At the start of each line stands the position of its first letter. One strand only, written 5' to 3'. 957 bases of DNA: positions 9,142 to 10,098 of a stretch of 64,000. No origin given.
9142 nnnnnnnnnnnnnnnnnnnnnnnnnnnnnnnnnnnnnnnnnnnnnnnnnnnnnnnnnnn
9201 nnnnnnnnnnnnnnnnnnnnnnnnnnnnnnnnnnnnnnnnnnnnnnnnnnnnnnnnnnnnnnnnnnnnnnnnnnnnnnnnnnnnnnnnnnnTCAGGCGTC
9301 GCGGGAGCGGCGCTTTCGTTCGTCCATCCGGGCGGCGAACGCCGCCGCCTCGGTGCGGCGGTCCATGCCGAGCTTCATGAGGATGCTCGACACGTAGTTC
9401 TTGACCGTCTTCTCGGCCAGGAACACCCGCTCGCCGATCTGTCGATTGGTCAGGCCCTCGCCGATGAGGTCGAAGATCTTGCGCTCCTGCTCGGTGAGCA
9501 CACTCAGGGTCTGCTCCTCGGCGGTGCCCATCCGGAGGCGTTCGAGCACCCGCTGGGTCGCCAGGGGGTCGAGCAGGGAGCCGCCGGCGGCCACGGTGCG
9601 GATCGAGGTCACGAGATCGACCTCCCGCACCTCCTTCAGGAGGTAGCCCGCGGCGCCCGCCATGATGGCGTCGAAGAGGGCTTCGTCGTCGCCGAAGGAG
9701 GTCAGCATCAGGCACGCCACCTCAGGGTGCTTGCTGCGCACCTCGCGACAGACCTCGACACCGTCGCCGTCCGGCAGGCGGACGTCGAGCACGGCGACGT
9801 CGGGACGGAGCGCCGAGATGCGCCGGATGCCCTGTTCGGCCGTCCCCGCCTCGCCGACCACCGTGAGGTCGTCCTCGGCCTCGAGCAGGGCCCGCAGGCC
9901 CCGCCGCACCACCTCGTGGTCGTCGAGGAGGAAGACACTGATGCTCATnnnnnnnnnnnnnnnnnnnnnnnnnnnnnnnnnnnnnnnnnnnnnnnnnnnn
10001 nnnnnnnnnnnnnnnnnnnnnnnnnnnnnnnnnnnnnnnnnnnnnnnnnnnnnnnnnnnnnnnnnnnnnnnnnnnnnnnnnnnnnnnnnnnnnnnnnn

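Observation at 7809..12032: Family of GGGACC-WW-GGTCCC palindromes placed in front of the island genes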

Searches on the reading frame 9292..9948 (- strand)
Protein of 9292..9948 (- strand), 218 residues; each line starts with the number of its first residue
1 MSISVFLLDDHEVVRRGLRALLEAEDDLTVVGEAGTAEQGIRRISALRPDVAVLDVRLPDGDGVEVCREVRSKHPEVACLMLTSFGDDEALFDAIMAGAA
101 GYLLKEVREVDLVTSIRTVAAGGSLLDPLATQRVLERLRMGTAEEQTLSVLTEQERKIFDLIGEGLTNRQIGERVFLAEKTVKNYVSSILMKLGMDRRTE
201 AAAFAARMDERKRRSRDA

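Call 8: search_protein_families(library=pfam, proteins=[window:9292-9948:-])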
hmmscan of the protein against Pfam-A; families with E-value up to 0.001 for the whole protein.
window:9292-9948:- (218 aa): 3 families
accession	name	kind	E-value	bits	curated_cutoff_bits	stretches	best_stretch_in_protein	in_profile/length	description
PF00072.30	Response_reg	-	2.1e-25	89.5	30.2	1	5-116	1-110/111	Response regulator receiver domain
PF00196.25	GerE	-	1.2e-15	57.3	23.5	1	149-205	1-57/57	Bacterial regulatory proteins, luxR family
PF08281.18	Sigma70_r4_2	-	1.8e-05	24.7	25.7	1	146-193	6-54/54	Sigma-70, region 4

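Call 9: find_related_loci(query=window:9292-9948:-, collection=genome_contigs, flank=6000)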
Query window:9292-9948:- (218 aa) in genome_contigs; peptide patterns used: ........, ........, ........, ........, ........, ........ (x = any residue, [..] = any of these).
600 stretches matched a pattern (row limit reached: there are more); 575 encode a relative of the query (tblastn E <= 1e-3); the best 80 are kept; 80 distinct loci.
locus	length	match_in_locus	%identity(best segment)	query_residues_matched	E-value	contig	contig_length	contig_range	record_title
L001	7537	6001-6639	74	5-216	3e-100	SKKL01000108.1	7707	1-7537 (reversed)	MAG: Acidimicrobiales bacterium isolate CSSed162cmA_159 CSSed16-2cmA-41090, whole genome shotgun sequence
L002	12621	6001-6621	73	2-208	1e-99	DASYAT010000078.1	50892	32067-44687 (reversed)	MAG TPA_asm: Streptosporangiaceae bacterium isolate SMAG_U4888 k141_4377123, whole genome shotgun sequence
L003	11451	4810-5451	71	1-214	1e-99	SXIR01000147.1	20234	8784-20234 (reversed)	MAG: Actinomycetota bacterium isolate F1-120-MAGs055 F1-120__c589901, whole genome shotgun sequence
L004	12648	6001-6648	74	1-218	9e-99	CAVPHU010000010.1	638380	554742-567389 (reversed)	MAG: uncultured Acidimicrobiaceae bacterium isolate MFD09964.bin.1.301 genome assembly, contig: contig_521, whole genome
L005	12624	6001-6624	72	3-210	7e-98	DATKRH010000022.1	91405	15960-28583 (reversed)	MAG TPA_asm: Streptosporangiaceae bacterium isolate SMAG_U14023 k141_1475238, whole genome shotgun sequence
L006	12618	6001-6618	72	3-208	7e-98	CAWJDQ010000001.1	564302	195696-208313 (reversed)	MAG: uncultured Actinomycetes bacterium isolate MFD03399.bin.2.119 genome assembly, contig: contig_12251, whole genome s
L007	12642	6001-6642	71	3-216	7e-98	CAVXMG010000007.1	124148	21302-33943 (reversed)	MAG: uncultured Actinomycetes bacterium isolate MFD02671.bin.2.13 genome assembly, contig: contig_16972, whole genome sh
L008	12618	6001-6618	73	3-208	3e-97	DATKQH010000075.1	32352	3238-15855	MAG TPA_asm: Streptosporangiaceae bacterium isolate SMAG_U13997 k141_580607, whole genome shotgun sequence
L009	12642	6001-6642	70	3-216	2e-97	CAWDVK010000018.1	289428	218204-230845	MAG: uncultured Actinomycetota bacterium isolate MFD05580.bin.1.88 genome assembly, contig: contig_7149, whole genome sh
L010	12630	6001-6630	71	2-211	8e-97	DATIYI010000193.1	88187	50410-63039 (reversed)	MAG TPA_asm: Streptosporangiaceae bacterium isolate SMAG_U15271 k141_5055350, whole genome shotgun sequence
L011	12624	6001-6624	72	3-210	6e-97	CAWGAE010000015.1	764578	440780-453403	MAG: uncultured Actinomycetota bacterium isolate MFD05377.bin.2.76 genome assembly, contig: contig_40289, whole genome s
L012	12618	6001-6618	72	3-208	6e-97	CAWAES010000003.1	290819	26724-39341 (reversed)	MAG: uncultured Actinomycetes bacterium isolate MFD00731.bin.3.52 genome assembly, contig: contig_15381, whole genome sh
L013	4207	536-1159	71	1-208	2e-96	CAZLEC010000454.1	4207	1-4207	MAG TPA_asm: uncultured Burkholderiales bacterium isolate binchicken_co50_277 genome assembly, contig: NODE_33227_length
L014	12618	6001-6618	70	3-208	4e-96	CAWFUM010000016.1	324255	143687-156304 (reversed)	MAG: uncultured Actinomycetota bacterium isolate MFD09495.bin.2.48 genome assembly, contig: contig_15548, whole genome s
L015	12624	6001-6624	71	3-210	9e-96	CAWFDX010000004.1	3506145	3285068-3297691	MAG: uncultured Actinomycetes bacterium isolate MFD05512.bin.2.145 genome assembly, contig: contig_15633, whole genome s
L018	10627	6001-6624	70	3-210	9e-96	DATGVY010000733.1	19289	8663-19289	MAG TPA_asm: Streptosporangiaceae bacterium isolate SMAG_U10568 k141_1877603, whole genome shotgun sequence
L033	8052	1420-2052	67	2-212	4e-93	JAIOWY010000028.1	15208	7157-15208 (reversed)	MAG: Candidatus Nanopelagicales bacterium isolate Tobar12.5m-G5 Tobar12-5m-20mill-C556, whole genome shotgun sequence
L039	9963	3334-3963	69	3-212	2e-92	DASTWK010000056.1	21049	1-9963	MAG TPA_asm: Mycobacteriales bacterium isolate SMAG_U2386 k141_1047760, whole genome shotgun sequence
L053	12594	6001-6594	73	1-199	1e-91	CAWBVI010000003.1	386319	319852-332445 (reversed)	MAG: uncultured Microthrixaceae bacterium isolate MFD06742.bin.2.52 genome assembly, contig: contig_36610, whole genome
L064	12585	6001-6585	72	2-196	2e-91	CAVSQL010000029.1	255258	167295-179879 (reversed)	MAG: uncultured Actinomycetes bacterium isolate MFD05841.bin.1.161 genome assembly, contig: contig_60029, whole genome s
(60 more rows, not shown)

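Call 11: search_solved_structures(query=window:9292-9948:-, show_alignments=3)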
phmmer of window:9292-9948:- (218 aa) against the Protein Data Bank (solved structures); distinct sequences matched with E-value up to 0.001: 222 (the best 60 are shown).
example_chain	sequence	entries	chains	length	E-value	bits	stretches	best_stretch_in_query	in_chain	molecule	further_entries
3c3w_A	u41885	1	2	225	3.2e-71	242.4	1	3-209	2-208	TWO COMPONENT TRANSCRIPTIONAL REGULATORY PROTEIN DEVR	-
5hev_A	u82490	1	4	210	3.5e-42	147.6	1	3-206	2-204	Response regulator protein VraR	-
7ve6_A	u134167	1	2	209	1.1e-36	129.8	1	1-206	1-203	Response regulator protein VraR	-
4gvp_A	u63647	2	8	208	2.9e-36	128.3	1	3-206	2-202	Response regulator protein vraR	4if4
1a04_A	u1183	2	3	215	8.5e-34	120.3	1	4-205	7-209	NITRATE/NITRITE RESPONSE REGULATOR PROTEIN NARL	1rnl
4yn8_A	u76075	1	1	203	3.6e-29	105.2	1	2-208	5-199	Response regulator ChrA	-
4ldz_A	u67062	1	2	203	4.3e-25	91.9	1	3-203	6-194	Transcriptional regulatory protein DesR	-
4zmr_A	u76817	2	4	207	7.9e-23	84.5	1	4-205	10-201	Response regulator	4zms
4hye_A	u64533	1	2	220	1e-22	84.1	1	4-205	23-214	Response regulator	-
1zlk_A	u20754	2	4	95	4.4e-21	78.8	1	141-210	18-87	Dormancy Survival Regulator | TWO COMPONENT TRANSCRIPTIONAL REGULATORY PROTEIN DEVR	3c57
1zlj_A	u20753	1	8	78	4.6e-21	78.8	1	145-210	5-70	Dormancy Survival Regulator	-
5f64_A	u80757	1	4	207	1.2e-18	70.8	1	4-207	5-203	Positive transcription regulator EvgA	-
8zwn_A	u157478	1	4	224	1.7e-18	70.4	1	4-207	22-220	DNA-binding transcriptional activator EvgA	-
3cz5_A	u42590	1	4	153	1.2e-17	67.5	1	4-137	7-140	Two-component response regulator, LuxR family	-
4le0_A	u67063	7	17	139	1.1e-16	64.4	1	3-128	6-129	Transcriptional regulatory protein DesR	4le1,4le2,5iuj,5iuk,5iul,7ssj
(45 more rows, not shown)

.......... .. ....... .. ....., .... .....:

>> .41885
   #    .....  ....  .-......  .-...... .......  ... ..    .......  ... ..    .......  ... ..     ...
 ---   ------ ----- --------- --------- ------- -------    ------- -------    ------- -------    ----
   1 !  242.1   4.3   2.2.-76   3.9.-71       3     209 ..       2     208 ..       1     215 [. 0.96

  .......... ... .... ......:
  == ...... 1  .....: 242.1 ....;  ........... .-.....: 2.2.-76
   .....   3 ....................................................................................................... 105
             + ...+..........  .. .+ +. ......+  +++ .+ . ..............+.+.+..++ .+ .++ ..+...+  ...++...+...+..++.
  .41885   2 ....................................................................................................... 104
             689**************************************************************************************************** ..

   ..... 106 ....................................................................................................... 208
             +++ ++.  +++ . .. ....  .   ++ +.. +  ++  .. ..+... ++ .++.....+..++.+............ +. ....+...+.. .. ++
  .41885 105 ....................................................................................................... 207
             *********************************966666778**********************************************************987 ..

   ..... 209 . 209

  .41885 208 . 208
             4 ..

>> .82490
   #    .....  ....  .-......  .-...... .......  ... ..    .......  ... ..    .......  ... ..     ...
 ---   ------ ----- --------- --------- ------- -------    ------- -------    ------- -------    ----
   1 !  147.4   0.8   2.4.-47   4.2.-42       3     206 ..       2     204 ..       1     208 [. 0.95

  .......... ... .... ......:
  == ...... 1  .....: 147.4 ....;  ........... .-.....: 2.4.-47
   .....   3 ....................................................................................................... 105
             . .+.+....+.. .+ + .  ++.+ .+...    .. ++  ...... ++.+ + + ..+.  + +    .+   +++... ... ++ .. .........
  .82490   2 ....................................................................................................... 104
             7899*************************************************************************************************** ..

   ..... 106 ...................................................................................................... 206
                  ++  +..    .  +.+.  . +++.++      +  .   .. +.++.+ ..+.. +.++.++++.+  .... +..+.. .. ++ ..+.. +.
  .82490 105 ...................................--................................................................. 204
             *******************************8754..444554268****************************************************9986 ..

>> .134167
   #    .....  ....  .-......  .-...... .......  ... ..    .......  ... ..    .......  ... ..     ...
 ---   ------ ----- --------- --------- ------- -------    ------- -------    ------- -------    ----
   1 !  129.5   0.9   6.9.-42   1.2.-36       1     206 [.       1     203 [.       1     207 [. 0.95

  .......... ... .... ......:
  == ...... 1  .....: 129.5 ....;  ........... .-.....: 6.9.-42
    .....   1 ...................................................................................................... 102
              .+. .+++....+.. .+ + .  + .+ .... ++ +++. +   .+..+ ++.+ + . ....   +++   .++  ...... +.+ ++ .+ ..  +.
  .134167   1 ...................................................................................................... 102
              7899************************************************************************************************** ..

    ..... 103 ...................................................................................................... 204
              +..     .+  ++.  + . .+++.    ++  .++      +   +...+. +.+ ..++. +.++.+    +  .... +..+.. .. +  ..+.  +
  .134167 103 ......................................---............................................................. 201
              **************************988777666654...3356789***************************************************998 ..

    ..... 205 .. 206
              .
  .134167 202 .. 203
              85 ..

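Call 30: find_encoding_contigs(protein=window:9292-9948:-, flank=3000, max_places=3)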
Protein window:9292-9948:- (218 aa): 2 contigs read that carry it; 2 places shown.
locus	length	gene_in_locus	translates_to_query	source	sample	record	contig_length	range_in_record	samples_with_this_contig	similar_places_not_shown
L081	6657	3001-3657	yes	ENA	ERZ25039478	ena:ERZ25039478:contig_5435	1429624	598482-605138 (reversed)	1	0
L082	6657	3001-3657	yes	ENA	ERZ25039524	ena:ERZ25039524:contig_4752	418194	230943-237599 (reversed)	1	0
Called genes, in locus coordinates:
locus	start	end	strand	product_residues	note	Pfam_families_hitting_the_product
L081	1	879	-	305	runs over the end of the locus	PF00582:Usp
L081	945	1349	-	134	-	PF00571:CBS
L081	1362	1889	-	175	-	PF00582:Usp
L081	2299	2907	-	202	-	-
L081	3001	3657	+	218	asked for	PF00072:Response_reg, PF08281:Sigma70_r4_2 (faint), PF00196:GerE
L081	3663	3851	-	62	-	PF02518:HATPase_c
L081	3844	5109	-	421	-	PF00989:PAS, PF08448:PAS_4 (weak), PF13188:PAS_8, PF13426:PAS_9, PF00989:PAS (weak), PF08448:PAS_4, PF13426:PAS_9 (weak), PF07730:HisKA_3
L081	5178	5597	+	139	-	PF12900:Pyridox_ox_2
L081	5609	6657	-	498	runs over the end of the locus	PF06414:Zeta_toxin (faint), PF13671:AAA_33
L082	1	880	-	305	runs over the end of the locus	PF00582:Usp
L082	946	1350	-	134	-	PF00571:CBS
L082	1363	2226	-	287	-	PF00582:Usp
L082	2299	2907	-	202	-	-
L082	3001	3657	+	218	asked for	PF00072:Response_reg, PF08281:Sigma70_r4_2 (faint), PF00196:GerE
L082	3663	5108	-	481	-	PF00989:PAS, PF13188:PAS_8, PF08448:PAS_4, PF13426:PAS_9, PF08448:PAS_4, PF13426:PAS_9 (weak), PF07730:HisKA_3, PF02518:HATPase_c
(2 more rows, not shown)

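Call 50: search_protein_families(library=ncbifam, proteins=[window:9292-9948:-], max_evalue=0.00001)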
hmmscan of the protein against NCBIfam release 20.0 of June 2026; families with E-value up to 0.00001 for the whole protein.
window:9292-9948:- (218 aa): 73 families (the best 25 are shown)
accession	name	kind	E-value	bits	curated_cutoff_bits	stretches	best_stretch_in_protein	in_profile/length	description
NF047785.1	respo_reg_MadR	equivalog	3.7e-56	189.8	300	1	3-208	1-206/209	MadR family response regulator transcription factor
NF007935.0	PRK10651.1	equivalog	8.1e-45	152.6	250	1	4-207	8-212/216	two-component system response regulator NarL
NF052445.1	RespRegMctR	equivalog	1.5e-38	132.3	300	1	3-202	2-196/205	two-component system response regulator MctR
NF011896.0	PRK15369.1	equivalog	1.2e-35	123.1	242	1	2-209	3-208/211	two component system response regulator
NF007018.1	PRK09483.1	equivalog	2e-32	112.6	280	1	3-207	2-205/217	UvrY/SirA/GacA family response regulator transcription factor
NF007708.0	PRK10403.1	equivalog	1.1e-30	106.7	343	1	3-202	7-205/215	nitrate/nitrite response regulator protein NarP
NF007685.0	PRK10360.1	equivalog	5.9e-24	85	258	1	3-202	2-189/196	response regulator transcription factor UhpA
NF007419.0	PRK09958.1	equivalog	2.5e-22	79.4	251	1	6-207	4-200/204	acid-sensing system DNA-binding response regulator EvgA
NF007403.0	PRK09935.1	equivalog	3e-21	76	271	1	3-205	4-204/210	fimbria biosynthesis transcriptional regulator FimZ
NF041367.1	CheY_Halo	equivalog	2.8e-18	66.3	200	1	5-119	1-113/114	chemotaxis protein CheY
NF001965.0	PRK00742.1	subfamily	3.5e-18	65.9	293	1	1-110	2-112/357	chemotaxis-specific protein-glutamate methyltransferase CheB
NF006900.1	PRK09390.1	equivalog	1.1e-17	64.2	255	1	3-196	5-188/203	response regulator FixJ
NF040749.1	tetrathio_RR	equivalog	1.4e-17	64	290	1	5-195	2-178/191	tetrathionate respiration response regulator TtrR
NF041830.1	RR_TF_ErdR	exception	9.8e-17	61.4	390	1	5-208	4-208/213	response regulator transcription factor ErdR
NF008098.0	PRK10840.1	equivalog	2.9e-16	59.6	235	1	3-197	4-197/216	response regulator transcription factor RcsB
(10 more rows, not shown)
